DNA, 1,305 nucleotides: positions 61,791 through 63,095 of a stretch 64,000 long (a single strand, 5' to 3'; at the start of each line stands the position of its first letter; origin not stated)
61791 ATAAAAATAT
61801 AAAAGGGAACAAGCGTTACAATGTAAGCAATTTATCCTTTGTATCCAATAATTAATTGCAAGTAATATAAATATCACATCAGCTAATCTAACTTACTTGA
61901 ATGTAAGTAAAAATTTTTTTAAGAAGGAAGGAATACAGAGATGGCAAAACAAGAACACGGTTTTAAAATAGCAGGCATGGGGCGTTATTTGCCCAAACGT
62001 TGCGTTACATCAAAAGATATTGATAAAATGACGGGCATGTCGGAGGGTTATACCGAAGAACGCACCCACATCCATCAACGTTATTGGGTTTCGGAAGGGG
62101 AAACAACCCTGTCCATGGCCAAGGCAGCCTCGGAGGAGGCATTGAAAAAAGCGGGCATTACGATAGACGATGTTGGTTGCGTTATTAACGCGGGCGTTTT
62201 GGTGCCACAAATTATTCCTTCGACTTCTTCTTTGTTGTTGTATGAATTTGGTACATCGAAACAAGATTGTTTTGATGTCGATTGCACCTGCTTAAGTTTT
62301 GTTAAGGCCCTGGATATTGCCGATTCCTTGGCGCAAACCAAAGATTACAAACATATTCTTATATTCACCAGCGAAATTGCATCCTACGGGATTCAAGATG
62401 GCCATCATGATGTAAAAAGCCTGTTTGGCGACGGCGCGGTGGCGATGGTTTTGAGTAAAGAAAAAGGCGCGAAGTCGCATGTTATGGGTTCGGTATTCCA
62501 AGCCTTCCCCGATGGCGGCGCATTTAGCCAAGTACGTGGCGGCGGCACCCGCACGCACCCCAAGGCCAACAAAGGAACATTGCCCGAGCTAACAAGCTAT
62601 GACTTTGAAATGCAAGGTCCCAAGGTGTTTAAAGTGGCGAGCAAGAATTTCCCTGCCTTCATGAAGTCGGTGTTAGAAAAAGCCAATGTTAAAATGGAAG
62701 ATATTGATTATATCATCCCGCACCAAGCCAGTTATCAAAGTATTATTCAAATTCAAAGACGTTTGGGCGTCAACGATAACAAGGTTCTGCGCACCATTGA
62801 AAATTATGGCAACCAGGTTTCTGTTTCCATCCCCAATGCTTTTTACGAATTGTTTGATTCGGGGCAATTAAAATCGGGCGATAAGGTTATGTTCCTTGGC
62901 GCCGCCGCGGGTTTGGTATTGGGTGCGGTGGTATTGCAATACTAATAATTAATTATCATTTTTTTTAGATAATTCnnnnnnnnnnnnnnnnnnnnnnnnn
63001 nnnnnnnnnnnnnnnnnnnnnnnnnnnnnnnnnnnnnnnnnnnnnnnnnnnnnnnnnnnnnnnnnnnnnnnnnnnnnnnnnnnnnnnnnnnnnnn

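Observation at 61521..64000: Orphan FabH-like condensing enzyme, small membrane protein and MBL-fold hydrolase behind a 420-bp AT-rich leader with palindromes: a candidate small-molecule signal locus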

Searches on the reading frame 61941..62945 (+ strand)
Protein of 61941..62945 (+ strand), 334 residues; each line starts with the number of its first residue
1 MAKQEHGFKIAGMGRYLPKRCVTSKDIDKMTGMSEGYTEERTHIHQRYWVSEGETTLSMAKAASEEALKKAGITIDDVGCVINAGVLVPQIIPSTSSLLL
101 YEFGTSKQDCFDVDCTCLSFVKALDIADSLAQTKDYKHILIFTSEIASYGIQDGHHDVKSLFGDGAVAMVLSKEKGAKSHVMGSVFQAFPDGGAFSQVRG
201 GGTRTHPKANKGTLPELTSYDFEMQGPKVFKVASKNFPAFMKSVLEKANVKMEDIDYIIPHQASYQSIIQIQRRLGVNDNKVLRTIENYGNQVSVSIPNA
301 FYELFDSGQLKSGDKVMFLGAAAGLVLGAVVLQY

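Call 4: search_protein_families(library=ncbifam, proteins=[window:61941-62945:+], max_evalue=0.01)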
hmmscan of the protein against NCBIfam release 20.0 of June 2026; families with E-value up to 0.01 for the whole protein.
window:61941-62945:+ (334 aa): 17 families
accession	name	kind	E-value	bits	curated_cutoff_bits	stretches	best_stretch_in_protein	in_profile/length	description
NF005541.0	PRK07204.1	equivalog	4.6e-92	308.9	402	1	8-334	5-329/329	beta-ketoacyl-ACP synthase III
NF006829.0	PRK09352.1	subfamily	3.1e-68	230.1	249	1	7-333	4-320/322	beta-ketoacyl-ACP synthase 3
TIGR00747.1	fabH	subfamily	5.6e-61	206.4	292.1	1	9-333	4-321/322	beta-ketoacyl-ACP synthase III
NF004623.0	PRK05963.1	equivalog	5.2e-54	183.7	437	1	7-333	5-327/328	beta-ketoacyl-ACP synthase III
NF006720.0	PRK09258.1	equivalog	4.6e-31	108.4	285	1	10-325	8-329/338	3-oxoacyl-ACP synthase III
NF005308.0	PRK06840.1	equivalog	1e-30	107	315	1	8-334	5-335/339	3-oxoacyl-ACP synthase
NF005703.0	PRK07515.1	equivalog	1.3e-18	67.1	304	1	56-333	96-371/373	beta-ketoacyl-ACP synthase III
NF009519.0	PRK12880.1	equivalog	2.1e-18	66.8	436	1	9-333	9-337/353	beta-ketoacyl-ACP synthase III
NF003274.0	PRK04262.1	equivalog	8.3e-18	64.5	244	1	9-319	4-293/347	hydroxymethylglutaryl-CoA synthase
NF005293.2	PRK06816.1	subfamily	1e-14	54.4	450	2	236-318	273-360/378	StlD/DarB family beta-ketosynthase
NF042429.2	DHPHCoAsyn_DpgA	equivalog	2.1e-11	43.3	425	1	54-177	68-196/350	3,5-dihydroxyphenylacetyl-CoA synthase DpgA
NF053539.1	resorcinol_DarB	exception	9.5e-09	34.9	550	1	240-318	276-359/377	dialkylresorcinol biosynthesis protein DarB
TIGR00748.1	HMG_CoA_syn_Arc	equivalog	2.8e-08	33.4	353.35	1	241-320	214-293/345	hydroxymethylglutaryl-CoA synthase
TIGR02845.1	spore_V_AD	equivalog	4.8e-05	22.3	411.8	0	198-263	12-80/327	stage V sporulation protein AD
TIGR01835.1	HMG-CoA-S_prok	equivalog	0.00015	20.7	360.35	1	100-174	94-163/382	hydroxymethylglutaryl-CoA synthase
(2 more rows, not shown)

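Call 8: find_encoding_contigs(protein=window:61941-62945:+, flank=10000, max_places=6)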
Protein window:61941-62945:+ (334 aa): 3 contigs read that carry it; 3 places shown.
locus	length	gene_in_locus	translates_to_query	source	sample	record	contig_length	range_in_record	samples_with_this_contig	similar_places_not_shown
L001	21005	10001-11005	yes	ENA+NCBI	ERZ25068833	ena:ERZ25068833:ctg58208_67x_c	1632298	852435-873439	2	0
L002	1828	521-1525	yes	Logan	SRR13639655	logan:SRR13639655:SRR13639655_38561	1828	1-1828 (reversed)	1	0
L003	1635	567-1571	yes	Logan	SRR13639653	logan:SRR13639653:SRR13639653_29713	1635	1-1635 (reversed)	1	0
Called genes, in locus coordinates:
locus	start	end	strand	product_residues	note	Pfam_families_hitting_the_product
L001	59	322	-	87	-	-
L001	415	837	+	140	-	PF00903:Glyoxalase, PF06983:3-dmu-9_3-mt (weak)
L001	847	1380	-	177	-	PF06736:TMEM175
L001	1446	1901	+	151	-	PF06983:3-dmu-9_3-mt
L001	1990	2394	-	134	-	PF16231:DUF4890 (weak)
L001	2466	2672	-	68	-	-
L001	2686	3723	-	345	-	PF02322:Cyt_bd_oxida_II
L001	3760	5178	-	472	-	PF01654:Cyt_bd_oxida_I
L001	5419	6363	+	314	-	PF01531:Glyco_transf_11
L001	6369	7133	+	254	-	PF07291:MauE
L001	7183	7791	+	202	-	PF02581:TMP-TENI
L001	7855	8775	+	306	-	PF02110:HK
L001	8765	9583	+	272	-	PF01256:Carb_kinase (weak), PF08543:Phos_pyr_kin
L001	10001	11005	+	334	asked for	PF08545:ACP_syn_III, PF08541:ACP_syn_III_C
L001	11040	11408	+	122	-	-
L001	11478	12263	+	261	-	PF00753:Lactamase_B, PF23023:Anti-Pycsar_Apyc1 (faint)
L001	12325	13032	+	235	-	PF04832:SOUL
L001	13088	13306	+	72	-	PF13376:OmdA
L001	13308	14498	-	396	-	PF02683:DsbD_TM, PF00578:AhpC-TSA, PF08534:Redoxin, PF13905:Thioredoxin_8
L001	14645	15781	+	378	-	PF04055:Radical_SAM, PF06463:Mob_synth_C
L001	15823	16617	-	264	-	-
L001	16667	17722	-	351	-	-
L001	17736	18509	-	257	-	PF00929:RNase_T, PF13482:RNase_H_2 (faint)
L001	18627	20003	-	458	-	PF04052:TolB_N, PF00930:DPPIV_N (faint), PF26549:Tricorn_N, PF26550:Tricorn_2nd, PF07676:PD40 (weak)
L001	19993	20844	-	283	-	-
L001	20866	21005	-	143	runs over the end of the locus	PF02472:ExbD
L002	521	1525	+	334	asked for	PF08545:ACP_syn_III, PF08541:ACP_syn_III_C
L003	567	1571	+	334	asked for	PF08545:ACP_syn_III, PF08541:ACP_syn_III_C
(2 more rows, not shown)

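Call 13: find_homologous_proteins(query=window:61941-62945:+, max_evalue=1e-10)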
Query window:61941-62945:+ (334 aa): 1069 proteins with E <= 1e-10 among 4604 candidates; the best 120 are listed.
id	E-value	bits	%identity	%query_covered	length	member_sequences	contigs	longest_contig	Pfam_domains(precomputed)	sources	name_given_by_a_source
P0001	5.9e-208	708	94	100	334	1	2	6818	PF08545.17,PF08541.17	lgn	-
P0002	6.0e-205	698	93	100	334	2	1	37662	PF08545.17,PF08541.17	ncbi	ncbi:MAG: 3-oxoacyl-ACP synthase III family protein [Alphaproteobacteria bacterium]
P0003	1.8e-194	663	95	93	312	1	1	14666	PF08545.17,PF08541.17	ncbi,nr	ncbi:MAG: 3-oxoacyl-[acyl-carrier-protein] synthase III C-terminal domain-containing protein [Hydrot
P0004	2.4e-122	426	57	100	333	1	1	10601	PF08545.17,PF08541.17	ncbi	-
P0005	4.7e-119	415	58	98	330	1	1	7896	PF08545.17,PF08541.17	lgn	-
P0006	4.9e-114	399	56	98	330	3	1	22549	PF08545.17,PF08541.17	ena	-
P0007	2.2e-112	394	54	98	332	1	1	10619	PF08545.17,PF08541.17,PF08392.19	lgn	-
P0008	5.5e-111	389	53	99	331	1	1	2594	PF08545.17,PF08541.17,PF08392.19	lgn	-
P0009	6.7e-106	372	48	99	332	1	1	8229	PF08545.17,PF08541.17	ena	-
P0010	1.5e-89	319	44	98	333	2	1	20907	PF08545.17,PF07451.18,PF08541.17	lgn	-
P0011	3.6e-79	284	42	98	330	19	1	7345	PF08545.17,PF00108.30,PF08541.17,PF00195.26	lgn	-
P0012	1.2e-72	263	40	98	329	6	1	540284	PF08545.17,PF08541.17,PF00195.26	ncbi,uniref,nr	ncbi:beta-ketoacyl-ACP synthase III [Bacillus sp. FJAT-29937]|uniref:beta-ketoacyl-ACP synthase III 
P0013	3.7e-72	261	39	99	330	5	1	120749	PF08545.17,PF07451.18,PF08541.17,PF08392.19,PF00195.26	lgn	-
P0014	4.4e-72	261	39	99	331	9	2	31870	PF08545.17,PF00108.30,PF08541.17,PF00195.26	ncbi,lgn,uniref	ncbi:beta-ketoacyl-ACP synthase III [Virgibacillus sp. 6R]|uniref:beta-ketoacyl-ACP synthase III n=1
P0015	6.9e-72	261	40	98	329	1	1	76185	PF08545.17,PF00108.30,PF08541.17,PF08392.19,PF00195.26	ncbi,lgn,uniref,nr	ncbi:beta-ketoacyl-ACP synthase III [Neobacillus sp.]|uniref:beta-ketoacyl-ACP synthase III n=1 Tax=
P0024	1.4e-69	253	38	98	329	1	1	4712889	PF08545.17,PF08541.17,PF00195.26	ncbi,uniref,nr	ncbi:beta-ketoacyl-ACP synthase III [Cytobacillus gottheilii]|uniref:beta-ketoacyl-ACP synthase III 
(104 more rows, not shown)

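Call 14: find_related_loci(query=window:61941-62945:+, collection=genome_contigs, flank=8000)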
Query window:61941-62945:+ (334 aa) in genome_contigs; peptide patterns used: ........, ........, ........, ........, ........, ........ (x = any residue, [..] = any of these).
107 stretches matched a pattern; 4 encode a relative of the query (tblastn E <= 1e-3); 4 distinct loci.
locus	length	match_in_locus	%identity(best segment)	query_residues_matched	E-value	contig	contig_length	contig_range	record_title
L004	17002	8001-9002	100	1-334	0e+0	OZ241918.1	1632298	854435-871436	MAG: Alphaproteobacteria bacterium isolate c7ebe426-2153-4c85-b078-b4d09ac0942d genome assembly, chromosome: 1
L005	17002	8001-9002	93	1-334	0e+0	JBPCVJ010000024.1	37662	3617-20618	MAG: Alphaproteobacteria bacterium isolate MAG_seacave_127 S1Ck127_13727875, whole genome shotgun sequence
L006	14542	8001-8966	31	10-334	7e-43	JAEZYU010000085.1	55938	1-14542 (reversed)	MAG: Bacillota bacterium isolate OH_PFB_25 k127_823760, whole genome shotgun sequence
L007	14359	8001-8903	22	17-334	7e-15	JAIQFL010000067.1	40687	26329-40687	MAG: Terriglobia bacterium isolate SRVP_16 SR-VP_26_10_2019_C_20cm_scaffold_1724, whole genome shotgun sequence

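Call 15: find_encoding_contigs(protein=P0004, flank=6000, max_places=2)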
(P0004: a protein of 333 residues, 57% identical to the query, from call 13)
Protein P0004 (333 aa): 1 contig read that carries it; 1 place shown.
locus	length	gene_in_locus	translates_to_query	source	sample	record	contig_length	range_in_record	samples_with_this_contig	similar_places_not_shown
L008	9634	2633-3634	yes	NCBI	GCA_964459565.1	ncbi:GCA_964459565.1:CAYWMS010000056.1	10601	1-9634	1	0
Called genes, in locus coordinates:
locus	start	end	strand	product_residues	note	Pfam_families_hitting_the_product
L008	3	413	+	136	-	?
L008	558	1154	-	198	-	PF00625:Guanylate_kin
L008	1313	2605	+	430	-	PF00443:UCH, PF13423:UCH_1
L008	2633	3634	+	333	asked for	PF08545:ACP_syn_III, PF08541:ACP_syn_III_C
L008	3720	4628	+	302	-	PF01073:3Beta_HSD, PF01370:Epimerase, PF04321:RmlD_sub_bind, PF16363:GDP_Man_Dehyd, PF07993:NAD_binding_4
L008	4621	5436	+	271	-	PF00753:Lactamase_B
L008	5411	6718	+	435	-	PF00501:AMP-binding (weak)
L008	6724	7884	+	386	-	PF14398:ATPgrasp_YheCD (faint)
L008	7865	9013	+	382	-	-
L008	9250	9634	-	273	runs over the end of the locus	-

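Call 16: find_encoding_contigs(protein=P0006, flank=6000, max_places=2)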
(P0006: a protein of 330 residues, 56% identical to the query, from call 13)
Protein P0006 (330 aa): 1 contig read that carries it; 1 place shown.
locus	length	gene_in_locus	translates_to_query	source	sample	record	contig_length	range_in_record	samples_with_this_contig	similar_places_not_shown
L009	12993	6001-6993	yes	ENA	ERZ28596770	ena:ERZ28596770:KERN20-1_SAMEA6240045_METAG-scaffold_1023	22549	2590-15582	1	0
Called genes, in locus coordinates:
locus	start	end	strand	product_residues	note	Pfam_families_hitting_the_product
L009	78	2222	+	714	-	PF13491:FtsK_4TM, PF17854:FtsK_alpha, PF01580:FtsK_SpoIIIE, PF09397:FtsK_gamma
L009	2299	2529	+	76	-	-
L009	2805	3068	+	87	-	-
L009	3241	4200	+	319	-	-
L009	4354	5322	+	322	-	-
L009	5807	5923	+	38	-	-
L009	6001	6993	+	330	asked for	PF08545:ACP_syn_III, PF08541:ACP_syn_III_C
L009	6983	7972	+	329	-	PF00106:adh_short (weak), PF01073:3Beta_HSD, PF01370:Epimerase, PF02719:Polysacc_synt_2 (weak), PF04321:RmlD_sub_bind, PF13460:NAD_binding_10, PF16363:GDP_Man_Dehyd, PF07993:NAD_binding_4, +1 more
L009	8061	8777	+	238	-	PF00753:Lactamase_B, PF23023:Anti-Pycsar_Apyc1 (faint)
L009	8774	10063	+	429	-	-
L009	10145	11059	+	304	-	-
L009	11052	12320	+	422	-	-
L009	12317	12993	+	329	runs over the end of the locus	PF00355:Rieske, PF19112:VanA_C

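Call 17: find_encoding_contigs(protein=P0007, flank=6000, max_places=2)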
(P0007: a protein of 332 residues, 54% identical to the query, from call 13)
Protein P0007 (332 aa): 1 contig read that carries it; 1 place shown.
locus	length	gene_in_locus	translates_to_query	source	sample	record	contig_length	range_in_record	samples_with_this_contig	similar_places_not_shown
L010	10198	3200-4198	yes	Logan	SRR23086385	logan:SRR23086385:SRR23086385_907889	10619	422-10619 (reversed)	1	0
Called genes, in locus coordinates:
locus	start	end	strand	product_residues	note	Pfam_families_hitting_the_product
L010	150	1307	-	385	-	PF13784:Fic_N, PF02661:Fic, PF03297:Ribosomal_S25 (faint)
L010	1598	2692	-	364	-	PF02661:Fic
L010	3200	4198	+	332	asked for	PF08392:FAE1_CUT1_RppA (weak), PF08545:ACP_syn_III, PF08541:ACP_syn_III_C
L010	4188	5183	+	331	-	PF01073:3Beta_HSD, PF01370:Epimerase, PF04321:RmlD_sub_bind, PF13460:NAD_binding_10 (weak), PF16363:GDP_Man_Dehyd, PF07993:NAD_binding_4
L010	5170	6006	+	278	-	PF00753:Lactamase_B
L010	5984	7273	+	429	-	-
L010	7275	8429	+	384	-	PF02655:ATP-grasp_3 (weak)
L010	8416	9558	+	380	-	-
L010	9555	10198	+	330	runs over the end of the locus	PF00355:Rieske, PF19112:VanA_C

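Call 20: find_encoding_contigs(protein=P0010, flank=7000, max_places=2)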
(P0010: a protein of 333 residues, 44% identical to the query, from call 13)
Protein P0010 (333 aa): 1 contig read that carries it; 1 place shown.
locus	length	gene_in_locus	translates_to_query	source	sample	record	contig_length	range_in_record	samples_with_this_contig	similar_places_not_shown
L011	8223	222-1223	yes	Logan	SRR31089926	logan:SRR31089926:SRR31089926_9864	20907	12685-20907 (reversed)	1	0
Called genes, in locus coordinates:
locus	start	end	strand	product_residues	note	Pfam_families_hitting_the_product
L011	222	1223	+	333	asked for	PF07451:SpoVAD (faint), PF08545:ACP_syn_III, PF08541:ACP_syn_III_C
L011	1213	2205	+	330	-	PF01073:3Beta_HSD, PF01370:Epimerase, PF04321:RmlD_sub_bind, PF16363:GDP_Man_Dehyd, PF07993:NAD_binding_4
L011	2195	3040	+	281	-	PF00753:Lactamase_B, PF23023:Anti-Pycsar_Apyc1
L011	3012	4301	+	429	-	-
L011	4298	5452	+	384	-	PF02655:ATP-grasp_3 (weak)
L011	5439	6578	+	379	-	-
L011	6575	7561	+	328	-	PF00355:Rieske, PF19112:VanA_C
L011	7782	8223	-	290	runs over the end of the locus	PF01370:Epimerase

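Call 21: find_encoding_contigs(protein=P0009, flank=7000, max_places=2)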
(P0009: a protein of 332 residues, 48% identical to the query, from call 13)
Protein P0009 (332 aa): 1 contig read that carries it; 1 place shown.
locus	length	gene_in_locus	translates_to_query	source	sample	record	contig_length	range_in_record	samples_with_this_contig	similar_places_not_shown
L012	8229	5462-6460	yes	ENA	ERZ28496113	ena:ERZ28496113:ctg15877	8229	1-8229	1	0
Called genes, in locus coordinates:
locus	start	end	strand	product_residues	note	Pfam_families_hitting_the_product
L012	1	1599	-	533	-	?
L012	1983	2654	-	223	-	-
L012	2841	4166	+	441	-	-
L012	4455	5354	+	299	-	-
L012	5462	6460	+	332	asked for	PF08545:ACP_syn_III, PF08541:ACP_syn_III_C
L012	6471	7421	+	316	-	PF01073:3Beta_HSD, PF01370:Epimerase, PF04321:RmlD_sub_bind, PF13460:NAD_binding_10 (weak), PF16363:GDP_Man_Dehyd, PF07993:NAD_binding_4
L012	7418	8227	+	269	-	PF00753:Lactamase_B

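Call 22: search_protein_families(library=pfam, proteins=[L010:4188-5183:+, L010:5170-6006:+, L010:5984-7273:+, L010:7275-8429:+, L010:8416-9558:+, L001:11478-12263:+, L001:12325-13032:+], max_evalue=0.1)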
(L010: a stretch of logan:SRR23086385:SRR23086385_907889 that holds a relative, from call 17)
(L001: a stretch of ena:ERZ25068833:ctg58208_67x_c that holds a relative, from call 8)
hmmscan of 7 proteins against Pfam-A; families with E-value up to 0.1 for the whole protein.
L010:4188-5183:+ (331 aa): 10 families
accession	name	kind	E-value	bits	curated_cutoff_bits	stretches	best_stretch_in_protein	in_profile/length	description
PF01370.27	Epimerase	-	1.4e-27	97.1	20.9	1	7-229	1-239/240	NAD dependent epimerase/dehydratase family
PF01073.25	3Beta_HSD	-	2.7e-23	82.8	22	1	8-249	1-269/280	3-beta hydroxysteroid dehydrogenase/isomerase family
PF07993.18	NAD_binding_4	-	3.3e-19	69.5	20.1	1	70-212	92-258/258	Male sterility protein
PF04321.23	RmlD_sub_bind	-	1.1e-13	51.3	27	1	7-187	3-169/287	RmlD substrate binding domain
PF16363.11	GDP_Man_Dehyd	-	5.2e-11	43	27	1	8-321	1-331/332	GDP-mannose 4,6 dehydratase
PF13460.12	NAD_binding_10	-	3.9e-06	27.3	27.2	1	11-169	1-146/184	NAD(P)H-binding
PF05368.20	NmrA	-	0.00014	22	27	1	6-57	4-58/298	NmrA-like family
PF00106.31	adh_short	-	0.0003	20.7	26.6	1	7-57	3-59/195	short chain dehydrogenase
PF02719.21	Polysacc_synt_2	-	0.027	14.1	20.2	0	7-30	1-24/293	Polysaccharide biosynthesis protein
PF03699.18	UPF0182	-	0.031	12.8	27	1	110-148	664-701/770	Uncharacterised protein family (UPF0182)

L010:5170-6006:+ (278 aa): 2 families
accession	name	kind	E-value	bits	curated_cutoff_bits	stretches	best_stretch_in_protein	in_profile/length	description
PF00753.33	Lactamase_B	-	2.4e-12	47.7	22.7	1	34-244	8-182/196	Metallo-beta-lactamase superfamily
PF12706.13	Lactamase_B_2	-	0.0024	17.9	27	1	87-118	25-53/200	Beta-lactamase superfamily domain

L010:5984-7273:+ (429 aa): 0 families

L010:7275-8429:+ (384 aa): 2 families
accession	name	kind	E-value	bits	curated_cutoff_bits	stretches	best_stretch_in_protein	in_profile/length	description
PF02655.19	ATP-grasp_3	-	2.1e-07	31.6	23.2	1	113-271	3-159/160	ATP-grasp domain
PF21360.3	PylC-like_N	-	0.00061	20.3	27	1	21-86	19-79/96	PylC-like, N-terminal domain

L010:8416-9558:+ (380 aa): 0 families

L001:11478-12263:+ (261 aa): 3 families
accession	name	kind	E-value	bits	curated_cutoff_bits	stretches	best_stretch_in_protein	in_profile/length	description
PF00753.33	Lactamase_B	-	7.5e-12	46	22.7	1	19-209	8-161/196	Metallo-beta-lactamase superfamily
PF12706.13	Lactamase_B_2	-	0.006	16.6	27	1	76-99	29-52/200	Beta-lactamase superfamily domain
PF23023.1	Anti-Pycsar_Apyc1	-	0.075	12.9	50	0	61-98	37-74/250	Anti-Pycsar protein Apyc1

L001:12325-13032:+ (235 aa): 1 family
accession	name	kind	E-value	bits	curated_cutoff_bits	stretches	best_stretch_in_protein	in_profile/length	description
PF04832.17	SOUL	-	4.4e-43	147.7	27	2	121-233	56-173/173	SOUL heme-binding protein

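Call 81: find_encoding_contigs(protein=P0290, flank=9000, max_places=1)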
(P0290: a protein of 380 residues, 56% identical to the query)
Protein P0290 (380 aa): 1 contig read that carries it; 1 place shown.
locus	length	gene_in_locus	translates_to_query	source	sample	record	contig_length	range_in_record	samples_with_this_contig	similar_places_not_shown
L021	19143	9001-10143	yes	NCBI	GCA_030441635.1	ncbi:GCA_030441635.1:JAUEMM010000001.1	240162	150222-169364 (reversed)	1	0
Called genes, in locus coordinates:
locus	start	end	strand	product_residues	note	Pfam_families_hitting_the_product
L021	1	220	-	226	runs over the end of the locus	PF00005:ABC_tran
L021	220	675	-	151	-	PF01521:Fe-S_biosyn (weak)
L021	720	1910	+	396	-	PF01966:HD, PF13286:HD_assoc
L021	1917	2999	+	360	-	PF00383:dCMP_cyt_deam_1, PF14437:MafB19-deam, PF01872:RibD_C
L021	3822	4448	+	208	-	PF08545:ACP_syn_III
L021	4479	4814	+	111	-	PF08541:ACP_syn_III_C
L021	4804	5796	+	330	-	PF00106:adh_short (weak), PF01073:3Beta_HSD, PF01370:Epimerase, PF04321:RmlD_sub_bind, PF05368:NmrA, PF13460:NAD_binding_10, PF16363:GDP_Man_Dehyd, PF07993:NAD_binding_4, +1 more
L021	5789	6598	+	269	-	PF00753:Lactamase_B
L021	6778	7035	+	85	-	-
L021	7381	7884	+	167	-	-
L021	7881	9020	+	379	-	-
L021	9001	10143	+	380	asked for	-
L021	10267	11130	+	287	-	PF00355:Rieske, PF19112:VanA_C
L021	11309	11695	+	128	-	-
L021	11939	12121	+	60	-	PF12796:Ank_2, PF13637:Ank_4, PF13857:Ank_5, PF00023:Ank, PF13606:Ank_3 (weak), PF13637:Ank_4 (weak)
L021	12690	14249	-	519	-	-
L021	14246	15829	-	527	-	PF12796:Ank_2, PF13637:Ank_4, PF13857:Ank_5, PF00023:Ank, PF13637:Ank_4, PF00023:Ank, PF13637:Ank_4, PF00023:Ank, +6 more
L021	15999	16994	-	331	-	PF06271:RDD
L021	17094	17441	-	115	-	-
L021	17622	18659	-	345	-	PF06271:RDD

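Call 93: find_encoding_contigs(protein=P0001, flank=4000, max_places=2)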
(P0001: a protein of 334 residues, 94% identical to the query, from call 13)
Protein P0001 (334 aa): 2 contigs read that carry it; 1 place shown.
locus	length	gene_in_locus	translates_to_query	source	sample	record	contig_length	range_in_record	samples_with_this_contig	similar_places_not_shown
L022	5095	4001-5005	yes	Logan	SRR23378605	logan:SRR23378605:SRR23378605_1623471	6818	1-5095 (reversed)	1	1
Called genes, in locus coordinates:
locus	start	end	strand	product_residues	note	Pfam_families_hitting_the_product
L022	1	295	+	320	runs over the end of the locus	PF01531:Glyco_transf_11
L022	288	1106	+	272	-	PF00403:HMA (weak), PF07291:MauE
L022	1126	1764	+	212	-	PF02581:TMP-TENI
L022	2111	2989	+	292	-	PF02110:HK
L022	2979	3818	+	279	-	PF08543:Phos_pyr_kin, PF00294:PfkB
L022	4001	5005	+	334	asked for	PF08545:ACP_syn_III, PF08541:ACP_syn_III_C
